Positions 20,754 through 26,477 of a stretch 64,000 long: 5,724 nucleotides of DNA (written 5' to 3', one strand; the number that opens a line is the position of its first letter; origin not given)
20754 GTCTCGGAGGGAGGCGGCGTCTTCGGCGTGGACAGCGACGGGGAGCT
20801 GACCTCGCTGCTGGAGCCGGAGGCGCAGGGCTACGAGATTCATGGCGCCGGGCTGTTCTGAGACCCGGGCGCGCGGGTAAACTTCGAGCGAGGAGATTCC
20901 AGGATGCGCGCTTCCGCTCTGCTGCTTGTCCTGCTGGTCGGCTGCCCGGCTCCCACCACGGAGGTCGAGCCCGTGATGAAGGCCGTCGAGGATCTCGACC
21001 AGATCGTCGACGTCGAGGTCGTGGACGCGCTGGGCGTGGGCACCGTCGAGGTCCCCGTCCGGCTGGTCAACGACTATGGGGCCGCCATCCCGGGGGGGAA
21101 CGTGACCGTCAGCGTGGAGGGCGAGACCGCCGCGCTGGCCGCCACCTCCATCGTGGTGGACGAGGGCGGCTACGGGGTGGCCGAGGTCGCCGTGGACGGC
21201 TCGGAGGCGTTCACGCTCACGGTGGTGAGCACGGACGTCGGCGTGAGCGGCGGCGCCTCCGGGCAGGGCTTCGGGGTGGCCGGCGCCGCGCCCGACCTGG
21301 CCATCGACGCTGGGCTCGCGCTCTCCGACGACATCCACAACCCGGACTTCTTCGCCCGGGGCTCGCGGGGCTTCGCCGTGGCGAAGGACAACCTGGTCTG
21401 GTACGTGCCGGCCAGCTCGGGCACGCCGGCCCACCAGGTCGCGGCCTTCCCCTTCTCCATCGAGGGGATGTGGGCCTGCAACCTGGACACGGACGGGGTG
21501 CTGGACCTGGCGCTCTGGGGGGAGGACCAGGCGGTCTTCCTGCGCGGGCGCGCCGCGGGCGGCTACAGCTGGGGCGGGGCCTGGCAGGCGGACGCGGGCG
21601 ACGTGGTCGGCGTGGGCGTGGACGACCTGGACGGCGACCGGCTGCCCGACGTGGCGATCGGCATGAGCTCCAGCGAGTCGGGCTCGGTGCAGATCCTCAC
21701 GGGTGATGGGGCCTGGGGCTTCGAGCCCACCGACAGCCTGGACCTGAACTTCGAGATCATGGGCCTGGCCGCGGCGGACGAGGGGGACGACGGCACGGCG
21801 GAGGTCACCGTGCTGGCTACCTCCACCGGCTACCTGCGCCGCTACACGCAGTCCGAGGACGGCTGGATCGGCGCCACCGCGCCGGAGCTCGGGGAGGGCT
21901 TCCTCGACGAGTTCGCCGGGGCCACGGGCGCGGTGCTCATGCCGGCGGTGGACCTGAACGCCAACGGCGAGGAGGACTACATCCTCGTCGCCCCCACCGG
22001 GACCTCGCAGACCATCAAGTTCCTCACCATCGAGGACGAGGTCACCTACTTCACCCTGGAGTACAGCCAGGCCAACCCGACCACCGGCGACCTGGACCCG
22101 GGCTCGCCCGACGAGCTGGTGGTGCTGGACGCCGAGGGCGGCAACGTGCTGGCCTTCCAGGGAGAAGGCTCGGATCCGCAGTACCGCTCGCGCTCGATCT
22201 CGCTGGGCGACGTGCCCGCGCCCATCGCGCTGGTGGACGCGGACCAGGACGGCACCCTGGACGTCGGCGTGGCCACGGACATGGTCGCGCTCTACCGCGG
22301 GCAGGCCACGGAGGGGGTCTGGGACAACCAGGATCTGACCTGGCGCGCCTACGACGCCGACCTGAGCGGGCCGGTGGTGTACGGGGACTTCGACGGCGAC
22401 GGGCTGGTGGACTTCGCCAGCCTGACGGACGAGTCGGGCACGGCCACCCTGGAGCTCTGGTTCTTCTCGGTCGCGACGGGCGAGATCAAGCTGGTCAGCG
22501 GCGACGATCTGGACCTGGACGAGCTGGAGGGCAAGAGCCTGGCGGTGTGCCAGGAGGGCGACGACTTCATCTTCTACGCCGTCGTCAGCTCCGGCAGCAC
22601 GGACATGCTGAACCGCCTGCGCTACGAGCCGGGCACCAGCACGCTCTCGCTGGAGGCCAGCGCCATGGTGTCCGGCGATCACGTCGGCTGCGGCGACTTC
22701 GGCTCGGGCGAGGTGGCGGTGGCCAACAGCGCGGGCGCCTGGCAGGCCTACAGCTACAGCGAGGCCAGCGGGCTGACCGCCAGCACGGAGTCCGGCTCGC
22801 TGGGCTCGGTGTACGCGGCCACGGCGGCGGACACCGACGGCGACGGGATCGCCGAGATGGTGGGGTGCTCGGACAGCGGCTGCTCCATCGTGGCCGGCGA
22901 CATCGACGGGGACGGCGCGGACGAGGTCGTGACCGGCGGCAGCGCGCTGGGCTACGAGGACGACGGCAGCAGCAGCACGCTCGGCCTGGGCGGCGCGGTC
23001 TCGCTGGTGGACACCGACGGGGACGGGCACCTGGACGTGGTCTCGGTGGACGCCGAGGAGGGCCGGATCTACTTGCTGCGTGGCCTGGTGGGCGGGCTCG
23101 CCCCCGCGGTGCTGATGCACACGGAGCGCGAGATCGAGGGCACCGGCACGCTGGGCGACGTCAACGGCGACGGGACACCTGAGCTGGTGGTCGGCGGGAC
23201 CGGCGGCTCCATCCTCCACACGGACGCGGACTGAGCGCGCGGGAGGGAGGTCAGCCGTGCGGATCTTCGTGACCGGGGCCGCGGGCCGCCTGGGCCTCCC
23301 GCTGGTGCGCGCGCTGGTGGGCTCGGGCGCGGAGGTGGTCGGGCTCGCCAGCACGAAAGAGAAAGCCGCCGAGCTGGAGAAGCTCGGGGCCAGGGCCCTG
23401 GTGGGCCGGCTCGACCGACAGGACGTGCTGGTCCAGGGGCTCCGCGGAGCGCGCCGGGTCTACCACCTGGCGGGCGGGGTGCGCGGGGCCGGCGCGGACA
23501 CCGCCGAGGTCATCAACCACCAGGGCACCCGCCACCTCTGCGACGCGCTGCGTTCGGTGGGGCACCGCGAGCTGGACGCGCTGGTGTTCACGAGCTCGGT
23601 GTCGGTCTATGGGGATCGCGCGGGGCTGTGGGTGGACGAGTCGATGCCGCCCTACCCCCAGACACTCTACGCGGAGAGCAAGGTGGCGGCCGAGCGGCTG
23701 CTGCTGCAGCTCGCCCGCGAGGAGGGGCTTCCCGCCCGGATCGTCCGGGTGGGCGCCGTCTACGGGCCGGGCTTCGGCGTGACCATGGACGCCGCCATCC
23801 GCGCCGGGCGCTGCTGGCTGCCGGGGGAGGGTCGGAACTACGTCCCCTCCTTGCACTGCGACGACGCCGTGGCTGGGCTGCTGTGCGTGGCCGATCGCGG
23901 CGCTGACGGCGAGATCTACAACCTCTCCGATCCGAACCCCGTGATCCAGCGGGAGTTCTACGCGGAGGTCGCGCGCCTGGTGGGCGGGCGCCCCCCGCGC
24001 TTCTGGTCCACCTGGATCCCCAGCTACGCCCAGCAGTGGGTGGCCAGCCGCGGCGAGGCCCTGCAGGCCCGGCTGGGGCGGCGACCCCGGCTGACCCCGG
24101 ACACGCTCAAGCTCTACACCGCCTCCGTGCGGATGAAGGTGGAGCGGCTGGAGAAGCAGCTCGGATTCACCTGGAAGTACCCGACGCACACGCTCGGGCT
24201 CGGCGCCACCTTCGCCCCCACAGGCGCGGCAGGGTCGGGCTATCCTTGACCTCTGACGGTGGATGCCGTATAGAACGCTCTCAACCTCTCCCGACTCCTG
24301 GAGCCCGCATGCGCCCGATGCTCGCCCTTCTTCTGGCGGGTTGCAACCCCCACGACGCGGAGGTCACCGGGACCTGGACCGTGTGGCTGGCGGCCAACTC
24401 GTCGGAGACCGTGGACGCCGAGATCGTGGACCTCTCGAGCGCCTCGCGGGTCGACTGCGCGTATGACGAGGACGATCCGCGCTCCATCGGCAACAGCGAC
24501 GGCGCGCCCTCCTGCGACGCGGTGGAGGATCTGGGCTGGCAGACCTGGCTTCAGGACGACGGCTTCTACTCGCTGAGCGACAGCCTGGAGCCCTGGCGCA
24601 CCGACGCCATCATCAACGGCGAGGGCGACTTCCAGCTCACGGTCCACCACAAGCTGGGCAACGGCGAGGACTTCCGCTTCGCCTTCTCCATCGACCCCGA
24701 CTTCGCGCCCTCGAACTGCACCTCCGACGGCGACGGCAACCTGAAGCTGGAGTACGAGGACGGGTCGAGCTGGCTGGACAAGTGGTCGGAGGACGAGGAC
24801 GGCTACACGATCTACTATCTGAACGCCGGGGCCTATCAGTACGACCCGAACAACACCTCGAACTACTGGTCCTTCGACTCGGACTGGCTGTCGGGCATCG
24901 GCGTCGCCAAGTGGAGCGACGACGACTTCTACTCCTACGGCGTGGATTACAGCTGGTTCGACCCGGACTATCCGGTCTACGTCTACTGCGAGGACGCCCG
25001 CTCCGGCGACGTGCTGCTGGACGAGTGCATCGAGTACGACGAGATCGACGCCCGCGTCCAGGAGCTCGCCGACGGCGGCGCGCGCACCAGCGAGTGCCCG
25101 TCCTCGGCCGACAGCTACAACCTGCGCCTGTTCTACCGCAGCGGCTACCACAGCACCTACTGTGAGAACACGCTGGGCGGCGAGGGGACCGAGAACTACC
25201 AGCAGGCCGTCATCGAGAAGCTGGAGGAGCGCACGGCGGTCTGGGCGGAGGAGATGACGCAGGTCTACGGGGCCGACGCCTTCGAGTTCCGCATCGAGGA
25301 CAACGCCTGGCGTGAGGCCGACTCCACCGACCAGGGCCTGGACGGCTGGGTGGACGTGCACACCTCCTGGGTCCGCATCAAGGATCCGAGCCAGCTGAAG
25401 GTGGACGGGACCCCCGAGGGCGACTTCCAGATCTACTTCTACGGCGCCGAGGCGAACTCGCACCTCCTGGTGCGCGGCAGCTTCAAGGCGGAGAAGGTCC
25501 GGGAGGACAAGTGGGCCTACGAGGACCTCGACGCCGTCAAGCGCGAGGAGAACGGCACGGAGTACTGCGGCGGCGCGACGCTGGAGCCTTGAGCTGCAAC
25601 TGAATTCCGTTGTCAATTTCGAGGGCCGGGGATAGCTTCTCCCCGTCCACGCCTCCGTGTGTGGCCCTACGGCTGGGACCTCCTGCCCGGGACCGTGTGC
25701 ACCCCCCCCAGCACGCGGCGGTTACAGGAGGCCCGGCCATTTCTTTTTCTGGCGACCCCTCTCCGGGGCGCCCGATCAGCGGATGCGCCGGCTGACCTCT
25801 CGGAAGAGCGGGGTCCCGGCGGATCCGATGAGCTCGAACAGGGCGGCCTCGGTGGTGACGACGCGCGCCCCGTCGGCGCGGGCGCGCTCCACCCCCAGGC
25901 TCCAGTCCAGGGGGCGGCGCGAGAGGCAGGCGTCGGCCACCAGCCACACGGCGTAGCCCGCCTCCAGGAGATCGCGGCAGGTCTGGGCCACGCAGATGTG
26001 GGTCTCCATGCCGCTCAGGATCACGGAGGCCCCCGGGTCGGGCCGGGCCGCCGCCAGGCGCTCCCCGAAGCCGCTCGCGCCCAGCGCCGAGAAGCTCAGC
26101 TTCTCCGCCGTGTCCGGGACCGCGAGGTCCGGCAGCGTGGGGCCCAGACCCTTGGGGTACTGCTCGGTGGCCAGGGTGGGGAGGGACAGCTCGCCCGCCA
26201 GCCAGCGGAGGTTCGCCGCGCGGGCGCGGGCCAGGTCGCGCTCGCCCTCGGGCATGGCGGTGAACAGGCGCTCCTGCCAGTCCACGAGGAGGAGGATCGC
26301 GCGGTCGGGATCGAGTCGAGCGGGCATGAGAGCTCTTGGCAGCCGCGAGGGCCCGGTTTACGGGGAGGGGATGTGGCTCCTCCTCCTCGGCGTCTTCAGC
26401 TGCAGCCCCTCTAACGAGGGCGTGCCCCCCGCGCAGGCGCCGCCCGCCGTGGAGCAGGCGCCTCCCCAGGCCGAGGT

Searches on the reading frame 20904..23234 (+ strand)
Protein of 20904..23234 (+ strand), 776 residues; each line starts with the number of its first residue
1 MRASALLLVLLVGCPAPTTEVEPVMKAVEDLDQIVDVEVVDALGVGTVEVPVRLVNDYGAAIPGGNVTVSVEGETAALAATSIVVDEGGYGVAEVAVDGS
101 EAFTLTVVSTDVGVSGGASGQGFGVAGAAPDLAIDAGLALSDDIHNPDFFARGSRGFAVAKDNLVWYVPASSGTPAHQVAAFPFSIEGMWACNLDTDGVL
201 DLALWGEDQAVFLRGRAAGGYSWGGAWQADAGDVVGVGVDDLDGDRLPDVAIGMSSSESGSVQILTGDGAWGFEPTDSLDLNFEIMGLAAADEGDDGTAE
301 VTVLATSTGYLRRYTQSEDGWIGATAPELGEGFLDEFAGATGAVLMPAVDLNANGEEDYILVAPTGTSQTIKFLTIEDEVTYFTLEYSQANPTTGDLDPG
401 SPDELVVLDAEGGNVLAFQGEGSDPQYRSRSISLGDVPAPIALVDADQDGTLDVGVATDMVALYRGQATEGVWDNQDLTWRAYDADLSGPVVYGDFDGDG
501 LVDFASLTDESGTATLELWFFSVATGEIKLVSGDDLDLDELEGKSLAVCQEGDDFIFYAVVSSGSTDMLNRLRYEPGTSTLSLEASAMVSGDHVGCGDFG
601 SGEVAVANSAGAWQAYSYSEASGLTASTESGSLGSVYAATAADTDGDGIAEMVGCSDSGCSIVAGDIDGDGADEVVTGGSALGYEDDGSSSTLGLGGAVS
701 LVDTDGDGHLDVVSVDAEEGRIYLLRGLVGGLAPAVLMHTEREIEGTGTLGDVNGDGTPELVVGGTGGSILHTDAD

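Call 76: search_protein_families(library=pfam, proteins=[window:20904-23234:+], max_evalue=0.001)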
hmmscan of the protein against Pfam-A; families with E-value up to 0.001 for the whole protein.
window:20904-23234:+ (776 aa): 2 families
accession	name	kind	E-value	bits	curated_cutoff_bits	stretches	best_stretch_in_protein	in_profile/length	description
PF13517.12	FG-GAP_3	-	8.7e-26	90.7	26.9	2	703-763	1-61/61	FG-GAP-like repeat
PF01839.29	FG-GAP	-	7.2e-10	39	22.1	0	748-768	5-25/37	FG-GAP repeat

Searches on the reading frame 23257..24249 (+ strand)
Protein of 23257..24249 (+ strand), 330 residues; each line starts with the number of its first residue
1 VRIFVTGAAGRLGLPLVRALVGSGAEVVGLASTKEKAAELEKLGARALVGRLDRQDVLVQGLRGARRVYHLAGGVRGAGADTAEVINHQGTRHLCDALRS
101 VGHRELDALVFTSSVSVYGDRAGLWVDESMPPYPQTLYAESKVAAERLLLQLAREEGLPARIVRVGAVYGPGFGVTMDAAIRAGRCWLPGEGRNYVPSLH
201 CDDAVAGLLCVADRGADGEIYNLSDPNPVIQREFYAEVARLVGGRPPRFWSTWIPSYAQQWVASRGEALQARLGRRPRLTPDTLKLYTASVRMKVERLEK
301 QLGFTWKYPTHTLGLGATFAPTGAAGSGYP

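Call 76: search_protein_families(library=pfam, proteins=[window:23257-24249:+], max_evalue=0.001)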
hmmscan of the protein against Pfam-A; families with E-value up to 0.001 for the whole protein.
window:23257-24249:+ (330 aa): 9 families
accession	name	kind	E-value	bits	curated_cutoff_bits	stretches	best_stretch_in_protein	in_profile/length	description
PF01370.27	Epimerase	-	3.7e-31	108.8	20.9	1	3-223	1-239/240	NAD dependent epimerase/dehydratase family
PF16363.11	GDP_Man_Dehyd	-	6.6e-14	52.5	27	1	4-172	1-187/332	GDP-mannose 4,6 dehydratase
PF01073.25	3Beta_HSD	-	2.2e-12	47.1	22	1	5-179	2-192/280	3-beta hydroxysteroid dehydrogenase/isomerase family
PF13460.12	NAD_binding_10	-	5.4e-11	43.1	27.2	1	7-168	1-146/184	NAD(P)H-binding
PF04321.23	RmlD_sub_bind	-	2.9e-10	40.1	27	1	1-171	1-154/287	RmlD substrate binding domain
PF07993.18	NAD_binding_4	-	4.6e-10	39.5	20.1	1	66-174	90-214/258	Male sterility protein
PF00106.31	adh_short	-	5.4e-06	26.5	26.6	0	3-43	3-47/195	short chain dehydrogenase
PF05368.20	NmrA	-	1.6e-05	25.1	27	1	2-73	4-78/298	NmrA-like family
PF08659.16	KR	-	0.0007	20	22.6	0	4-43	4-51/180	KR domain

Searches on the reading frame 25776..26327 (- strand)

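Call 76: search_protein_families(library=pfam, proteins=[window:25776-26327:-], max_evalue=0.001)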
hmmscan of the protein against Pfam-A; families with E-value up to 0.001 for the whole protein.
window:25776-26327:- (183 aa): 1 family
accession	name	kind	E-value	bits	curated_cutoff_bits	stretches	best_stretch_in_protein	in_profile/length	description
PF00857.26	Isochorismatase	-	1.6e-21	77.6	27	1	11-160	2-174/175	Isochorismatase domain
